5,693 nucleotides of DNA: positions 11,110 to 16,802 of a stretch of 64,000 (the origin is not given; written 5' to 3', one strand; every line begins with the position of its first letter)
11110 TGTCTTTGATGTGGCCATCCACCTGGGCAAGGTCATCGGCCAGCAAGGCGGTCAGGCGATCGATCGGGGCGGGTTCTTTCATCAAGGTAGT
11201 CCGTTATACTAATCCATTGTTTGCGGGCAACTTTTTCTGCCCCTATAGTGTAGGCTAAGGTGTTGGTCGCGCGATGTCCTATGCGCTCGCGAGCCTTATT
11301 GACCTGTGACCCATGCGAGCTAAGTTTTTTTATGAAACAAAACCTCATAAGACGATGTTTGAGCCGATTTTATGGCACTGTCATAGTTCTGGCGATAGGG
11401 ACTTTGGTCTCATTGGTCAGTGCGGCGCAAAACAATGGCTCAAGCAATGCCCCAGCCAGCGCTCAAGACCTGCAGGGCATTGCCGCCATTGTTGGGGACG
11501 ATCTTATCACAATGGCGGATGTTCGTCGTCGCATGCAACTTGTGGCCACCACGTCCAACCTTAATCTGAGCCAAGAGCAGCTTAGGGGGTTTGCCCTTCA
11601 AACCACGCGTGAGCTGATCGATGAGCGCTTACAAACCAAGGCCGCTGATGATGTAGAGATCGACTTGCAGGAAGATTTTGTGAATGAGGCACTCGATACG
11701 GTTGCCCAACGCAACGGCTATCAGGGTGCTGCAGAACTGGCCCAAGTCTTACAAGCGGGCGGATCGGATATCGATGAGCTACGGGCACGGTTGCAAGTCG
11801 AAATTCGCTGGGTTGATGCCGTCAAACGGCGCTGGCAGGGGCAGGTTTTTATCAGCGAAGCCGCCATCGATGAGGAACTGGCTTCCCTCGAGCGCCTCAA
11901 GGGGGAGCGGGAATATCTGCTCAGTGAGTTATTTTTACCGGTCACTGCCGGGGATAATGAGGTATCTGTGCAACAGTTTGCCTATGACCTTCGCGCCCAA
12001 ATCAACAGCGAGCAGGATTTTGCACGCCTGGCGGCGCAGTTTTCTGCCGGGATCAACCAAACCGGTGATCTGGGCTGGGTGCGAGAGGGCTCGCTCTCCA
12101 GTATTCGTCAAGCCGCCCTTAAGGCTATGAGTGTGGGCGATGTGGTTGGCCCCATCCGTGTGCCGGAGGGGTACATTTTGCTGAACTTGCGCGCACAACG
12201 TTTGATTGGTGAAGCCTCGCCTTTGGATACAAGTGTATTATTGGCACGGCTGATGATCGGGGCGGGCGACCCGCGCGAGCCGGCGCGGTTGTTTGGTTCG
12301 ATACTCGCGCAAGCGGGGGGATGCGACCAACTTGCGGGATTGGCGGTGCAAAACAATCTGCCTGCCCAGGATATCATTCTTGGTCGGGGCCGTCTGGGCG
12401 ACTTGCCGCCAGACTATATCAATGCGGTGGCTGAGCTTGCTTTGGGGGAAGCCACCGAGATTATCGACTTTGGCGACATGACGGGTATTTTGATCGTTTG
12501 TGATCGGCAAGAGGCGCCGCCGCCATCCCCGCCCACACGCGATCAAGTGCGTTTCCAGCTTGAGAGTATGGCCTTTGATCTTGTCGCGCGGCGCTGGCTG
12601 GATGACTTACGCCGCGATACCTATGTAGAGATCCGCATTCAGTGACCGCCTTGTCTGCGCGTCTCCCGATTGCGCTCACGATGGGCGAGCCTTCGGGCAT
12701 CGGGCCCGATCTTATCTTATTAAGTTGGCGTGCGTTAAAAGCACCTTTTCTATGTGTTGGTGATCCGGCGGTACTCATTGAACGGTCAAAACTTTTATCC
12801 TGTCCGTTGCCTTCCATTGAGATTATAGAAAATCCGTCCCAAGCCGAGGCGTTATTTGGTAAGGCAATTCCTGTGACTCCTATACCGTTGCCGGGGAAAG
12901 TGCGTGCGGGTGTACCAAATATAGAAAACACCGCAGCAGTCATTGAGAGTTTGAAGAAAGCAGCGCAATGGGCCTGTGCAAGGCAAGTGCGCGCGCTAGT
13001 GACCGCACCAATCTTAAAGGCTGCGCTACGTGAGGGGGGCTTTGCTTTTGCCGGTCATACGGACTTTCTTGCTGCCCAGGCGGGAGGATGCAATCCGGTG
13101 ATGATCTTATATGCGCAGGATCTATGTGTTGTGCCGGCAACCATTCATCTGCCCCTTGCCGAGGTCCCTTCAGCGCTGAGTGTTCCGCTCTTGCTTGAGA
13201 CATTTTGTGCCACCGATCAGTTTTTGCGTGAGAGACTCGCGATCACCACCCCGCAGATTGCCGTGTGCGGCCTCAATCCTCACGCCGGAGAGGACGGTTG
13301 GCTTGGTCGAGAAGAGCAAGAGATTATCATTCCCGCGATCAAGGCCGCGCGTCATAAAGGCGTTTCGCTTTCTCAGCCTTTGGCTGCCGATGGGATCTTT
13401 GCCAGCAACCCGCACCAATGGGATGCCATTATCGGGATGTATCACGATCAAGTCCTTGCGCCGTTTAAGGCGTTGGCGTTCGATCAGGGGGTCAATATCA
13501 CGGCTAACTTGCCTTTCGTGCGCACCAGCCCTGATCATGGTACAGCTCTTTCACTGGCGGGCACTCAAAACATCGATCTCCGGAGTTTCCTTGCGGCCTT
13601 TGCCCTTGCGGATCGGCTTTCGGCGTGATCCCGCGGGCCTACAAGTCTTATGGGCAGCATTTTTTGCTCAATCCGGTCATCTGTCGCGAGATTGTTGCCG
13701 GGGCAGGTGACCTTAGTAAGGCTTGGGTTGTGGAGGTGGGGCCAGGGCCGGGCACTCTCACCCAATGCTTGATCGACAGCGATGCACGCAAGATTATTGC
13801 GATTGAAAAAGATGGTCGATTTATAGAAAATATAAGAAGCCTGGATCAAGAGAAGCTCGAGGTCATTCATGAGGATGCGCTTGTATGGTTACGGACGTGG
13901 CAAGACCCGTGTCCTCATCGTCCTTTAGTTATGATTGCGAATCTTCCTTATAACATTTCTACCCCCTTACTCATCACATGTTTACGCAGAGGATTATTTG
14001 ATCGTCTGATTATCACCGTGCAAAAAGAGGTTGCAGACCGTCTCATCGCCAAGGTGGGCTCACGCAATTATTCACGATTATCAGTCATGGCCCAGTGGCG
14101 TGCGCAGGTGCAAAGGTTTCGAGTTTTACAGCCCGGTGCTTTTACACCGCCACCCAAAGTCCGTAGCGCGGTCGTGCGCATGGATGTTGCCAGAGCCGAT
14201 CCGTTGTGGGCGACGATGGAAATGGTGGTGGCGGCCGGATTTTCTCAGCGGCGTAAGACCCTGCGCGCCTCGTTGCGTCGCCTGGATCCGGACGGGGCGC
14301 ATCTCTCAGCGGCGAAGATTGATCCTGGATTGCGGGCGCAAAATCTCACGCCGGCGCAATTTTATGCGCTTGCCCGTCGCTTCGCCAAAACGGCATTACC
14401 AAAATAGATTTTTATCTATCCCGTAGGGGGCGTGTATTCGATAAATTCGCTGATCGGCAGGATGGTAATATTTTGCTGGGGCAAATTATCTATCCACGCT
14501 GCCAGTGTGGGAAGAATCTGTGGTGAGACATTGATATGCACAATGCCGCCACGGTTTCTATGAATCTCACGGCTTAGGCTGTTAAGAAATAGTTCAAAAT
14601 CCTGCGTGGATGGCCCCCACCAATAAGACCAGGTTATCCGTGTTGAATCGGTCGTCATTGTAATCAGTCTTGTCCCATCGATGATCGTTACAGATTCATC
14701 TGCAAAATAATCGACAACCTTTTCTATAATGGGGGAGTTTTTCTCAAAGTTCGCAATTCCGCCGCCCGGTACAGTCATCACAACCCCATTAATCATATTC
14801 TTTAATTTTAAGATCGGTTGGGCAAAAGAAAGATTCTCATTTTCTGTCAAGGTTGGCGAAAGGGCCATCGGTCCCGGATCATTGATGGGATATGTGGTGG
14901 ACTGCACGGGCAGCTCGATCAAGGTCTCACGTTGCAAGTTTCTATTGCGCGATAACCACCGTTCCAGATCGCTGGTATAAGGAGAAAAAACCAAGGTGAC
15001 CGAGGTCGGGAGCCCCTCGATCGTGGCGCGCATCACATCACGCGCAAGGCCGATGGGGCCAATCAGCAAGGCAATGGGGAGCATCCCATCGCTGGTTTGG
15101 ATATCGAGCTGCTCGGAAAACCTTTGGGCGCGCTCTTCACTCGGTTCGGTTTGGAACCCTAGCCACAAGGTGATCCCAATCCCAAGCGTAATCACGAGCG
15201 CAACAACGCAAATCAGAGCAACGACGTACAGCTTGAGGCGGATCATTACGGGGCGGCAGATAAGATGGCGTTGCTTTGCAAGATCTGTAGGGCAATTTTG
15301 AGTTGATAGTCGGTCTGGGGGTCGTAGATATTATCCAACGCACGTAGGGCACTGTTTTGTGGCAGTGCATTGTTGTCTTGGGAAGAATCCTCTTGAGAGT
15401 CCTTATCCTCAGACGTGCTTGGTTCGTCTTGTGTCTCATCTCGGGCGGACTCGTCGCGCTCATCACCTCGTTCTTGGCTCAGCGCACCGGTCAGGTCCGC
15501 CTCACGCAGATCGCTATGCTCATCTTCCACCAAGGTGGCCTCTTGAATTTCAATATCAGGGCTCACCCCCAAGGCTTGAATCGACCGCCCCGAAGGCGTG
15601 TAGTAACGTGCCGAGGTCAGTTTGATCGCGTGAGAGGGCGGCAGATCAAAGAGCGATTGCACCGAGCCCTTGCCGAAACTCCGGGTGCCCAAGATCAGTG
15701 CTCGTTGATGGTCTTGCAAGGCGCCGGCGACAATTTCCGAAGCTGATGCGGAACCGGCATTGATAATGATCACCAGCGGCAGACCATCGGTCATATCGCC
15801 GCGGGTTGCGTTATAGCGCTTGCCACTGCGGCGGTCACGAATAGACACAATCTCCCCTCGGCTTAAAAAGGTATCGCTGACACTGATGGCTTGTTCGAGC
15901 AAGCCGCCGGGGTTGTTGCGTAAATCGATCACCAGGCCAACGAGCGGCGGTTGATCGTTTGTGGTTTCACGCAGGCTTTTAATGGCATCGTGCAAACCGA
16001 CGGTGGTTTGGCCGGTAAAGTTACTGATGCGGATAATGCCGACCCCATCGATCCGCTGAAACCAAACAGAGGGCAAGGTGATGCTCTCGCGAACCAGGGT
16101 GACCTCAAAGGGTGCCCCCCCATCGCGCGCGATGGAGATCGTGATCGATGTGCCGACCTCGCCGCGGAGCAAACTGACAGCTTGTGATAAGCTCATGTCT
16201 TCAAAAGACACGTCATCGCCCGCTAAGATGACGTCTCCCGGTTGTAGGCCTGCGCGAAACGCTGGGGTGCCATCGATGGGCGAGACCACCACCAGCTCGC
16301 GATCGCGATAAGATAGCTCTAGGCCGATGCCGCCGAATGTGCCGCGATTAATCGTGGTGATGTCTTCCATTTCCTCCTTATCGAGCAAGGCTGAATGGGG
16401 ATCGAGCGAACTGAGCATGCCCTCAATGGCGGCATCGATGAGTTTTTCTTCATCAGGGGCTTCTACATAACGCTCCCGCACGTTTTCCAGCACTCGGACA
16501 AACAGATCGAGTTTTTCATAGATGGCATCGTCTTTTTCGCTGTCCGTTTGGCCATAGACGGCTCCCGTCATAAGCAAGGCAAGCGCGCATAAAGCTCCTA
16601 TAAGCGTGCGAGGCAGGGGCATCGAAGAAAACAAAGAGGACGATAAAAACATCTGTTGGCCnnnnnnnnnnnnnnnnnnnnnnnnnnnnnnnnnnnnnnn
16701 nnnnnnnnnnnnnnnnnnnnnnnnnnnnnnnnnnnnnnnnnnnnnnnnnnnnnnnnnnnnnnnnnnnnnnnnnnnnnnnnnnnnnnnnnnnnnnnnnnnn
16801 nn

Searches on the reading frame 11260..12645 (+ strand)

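Call 38: search_protein_families(library=pfam, proteins=[window:11260-12645:+], max_evalue=0.001)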
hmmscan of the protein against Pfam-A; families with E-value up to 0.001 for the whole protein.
window:11260-12645:+ (461 aa): 5 families
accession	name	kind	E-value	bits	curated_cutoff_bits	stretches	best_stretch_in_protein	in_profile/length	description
PF00639.27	Rotamase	-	3.2e-11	44.5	21.7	1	232-311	13-96/97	PPIC-type PPIASE domain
PF09312.16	SurA_N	-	2e-08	34.9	30.8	1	73-182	3-112/118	SurA N-terminal domain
PF13145.12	Rotamase_2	-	9.6e-08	33.3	27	1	243-312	37-107/121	PPIC-type PPIASE domain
PF13616.12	Rotamase_3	-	1.5e-07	32.4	22.5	1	231-309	30-111/116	PPIC-type PPIASE domain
PF13624.11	SurA_N_3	-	5e-07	30.1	27.2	1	37-182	12-156/162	SurA-like N-terminal domain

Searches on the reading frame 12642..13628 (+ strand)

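Call 38: search_protein_families(library=pfam, proteins=[window:12642-13628:+], max_evalue=0.001)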
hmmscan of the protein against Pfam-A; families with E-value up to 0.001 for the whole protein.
window:12642-13628:+ (328 aa): 1 family
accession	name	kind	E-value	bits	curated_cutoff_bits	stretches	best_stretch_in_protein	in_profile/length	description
PF04166.17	PdxA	-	3.7e-90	302.6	27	1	34-323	4-286/286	Pyridoxal phosphate biosynthetic protein PdxA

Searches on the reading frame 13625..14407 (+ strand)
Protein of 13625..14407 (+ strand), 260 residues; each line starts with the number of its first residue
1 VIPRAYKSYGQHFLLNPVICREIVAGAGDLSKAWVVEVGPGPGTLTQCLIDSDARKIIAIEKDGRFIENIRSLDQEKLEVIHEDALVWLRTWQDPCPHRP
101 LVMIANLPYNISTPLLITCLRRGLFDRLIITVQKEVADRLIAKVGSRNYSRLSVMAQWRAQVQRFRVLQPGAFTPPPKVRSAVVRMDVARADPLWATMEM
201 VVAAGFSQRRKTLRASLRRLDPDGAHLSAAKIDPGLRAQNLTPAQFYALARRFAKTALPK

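Call 38: search_protein_families(library=pfam, proteins=[window:13625-14407:+], max_evalue=0.001)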
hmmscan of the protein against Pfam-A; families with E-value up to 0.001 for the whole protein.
window:13625-14407:+ (260 aa): 1 family
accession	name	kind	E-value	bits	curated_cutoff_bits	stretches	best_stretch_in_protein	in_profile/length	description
PF00398.26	RrnaAD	-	2.2e-50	171.7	24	1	6-254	5-262/263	Ribosomal RNA adenine dimethylase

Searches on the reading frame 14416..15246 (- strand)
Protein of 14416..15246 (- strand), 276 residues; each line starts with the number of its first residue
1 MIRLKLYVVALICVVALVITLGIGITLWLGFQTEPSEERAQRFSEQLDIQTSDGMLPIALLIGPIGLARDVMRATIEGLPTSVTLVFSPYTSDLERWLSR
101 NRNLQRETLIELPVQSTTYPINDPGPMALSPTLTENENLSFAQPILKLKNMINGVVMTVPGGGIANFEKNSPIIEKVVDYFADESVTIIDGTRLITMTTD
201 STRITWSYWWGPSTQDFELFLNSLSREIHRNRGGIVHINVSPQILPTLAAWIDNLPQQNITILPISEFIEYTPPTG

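Call 38: search_protein_families(library=pfam, proteins=[window:14416-15246:-], max_evalue=0.001)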
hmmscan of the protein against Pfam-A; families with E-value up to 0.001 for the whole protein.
window:14416-15246:- (276 aa): 1 family
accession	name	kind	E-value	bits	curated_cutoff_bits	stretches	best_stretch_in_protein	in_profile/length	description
PF04748.18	Polysacc_deac_2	-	1.3e-15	57.5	27.5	1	62-190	3-125/212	Divergent polysaccharide deacetylase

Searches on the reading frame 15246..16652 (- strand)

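Call 38: search_protein_families(library=pfam, proteins=[window:15246-16652:-], max_evalue=0.001)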
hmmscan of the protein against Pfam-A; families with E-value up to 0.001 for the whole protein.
window:15246-16652:- (468 aa): 5 families
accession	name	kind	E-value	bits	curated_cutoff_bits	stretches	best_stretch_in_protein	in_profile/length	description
PF03572.23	Peptidase_S41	-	8e-51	172.3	24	1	204-369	2-165/165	Peptidase family S41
PF17820.7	PDZ_6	-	2.5e-10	40.4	27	1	121-176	1-54/54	PDZ domain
PF13180.12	PDZ_2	-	3.9e-10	40.3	27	1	107-178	1-71/80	PDZ domain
PF22694.1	CtpB_N-like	-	5.1e-08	33.7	27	1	38-93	29-84/85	Activating protease CtpB N-terminal domain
PF00595.29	PDZ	-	1.4e-07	32.2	23.2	1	102-174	5-80/81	PDZ domain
